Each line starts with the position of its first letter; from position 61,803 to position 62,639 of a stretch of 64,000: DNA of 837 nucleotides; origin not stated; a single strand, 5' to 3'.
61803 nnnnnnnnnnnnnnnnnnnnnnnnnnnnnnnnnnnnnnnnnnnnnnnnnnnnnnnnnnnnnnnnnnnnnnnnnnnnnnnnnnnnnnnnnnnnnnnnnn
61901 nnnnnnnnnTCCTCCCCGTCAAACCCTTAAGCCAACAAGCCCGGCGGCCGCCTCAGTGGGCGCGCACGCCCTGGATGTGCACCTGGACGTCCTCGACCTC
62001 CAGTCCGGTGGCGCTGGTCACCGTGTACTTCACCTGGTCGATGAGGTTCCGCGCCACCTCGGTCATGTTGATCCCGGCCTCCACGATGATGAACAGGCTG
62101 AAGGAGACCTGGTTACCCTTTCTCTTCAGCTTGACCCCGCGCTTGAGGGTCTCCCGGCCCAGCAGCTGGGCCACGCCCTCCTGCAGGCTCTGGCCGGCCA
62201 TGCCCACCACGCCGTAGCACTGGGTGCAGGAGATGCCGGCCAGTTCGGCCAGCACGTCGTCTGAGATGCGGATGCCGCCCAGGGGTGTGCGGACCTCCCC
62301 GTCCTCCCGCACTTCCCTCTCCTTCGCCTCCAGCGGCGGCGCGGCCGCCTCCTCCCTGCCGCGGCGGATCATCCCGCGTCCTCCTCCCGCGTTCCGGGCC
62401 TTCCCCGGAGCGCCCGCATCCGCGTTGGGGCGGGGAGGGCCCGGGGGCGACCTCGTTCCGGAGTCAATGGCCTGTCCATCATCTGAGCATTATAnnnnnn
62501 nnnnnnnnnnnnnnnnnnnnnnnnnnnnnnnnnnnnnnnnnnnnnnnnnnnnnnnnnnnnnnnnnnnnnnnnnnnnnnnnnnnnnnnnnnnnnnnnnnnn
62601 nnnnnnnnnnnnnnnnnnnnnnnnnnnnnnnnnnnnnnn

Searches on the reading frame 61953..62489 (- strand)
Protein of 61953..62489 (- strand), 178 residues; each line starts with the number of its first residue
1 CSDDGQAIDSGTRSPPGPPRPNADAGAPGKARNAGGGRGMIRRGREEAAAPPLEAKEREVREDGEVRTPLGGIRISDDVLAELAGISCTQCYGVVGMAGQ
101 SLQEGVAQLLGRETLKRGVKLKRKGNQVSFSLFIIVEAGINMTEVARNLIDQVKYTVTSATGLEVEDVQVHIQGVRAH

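Call 43: search_protein_families(library=pfam, proteins=[window:61953-62489:-], max_evalue=0.0001)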
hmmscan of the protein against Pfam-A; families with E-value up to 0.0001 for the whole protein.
window:61953-62489:- (178 aa): 1 family
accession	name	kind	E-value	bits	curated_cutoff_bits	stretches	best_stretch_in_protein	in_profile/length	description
PF03780.18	Asp23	-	9.2e-29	100.5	28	1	71-176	3-108/108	Asp23 family, cell envelope-related function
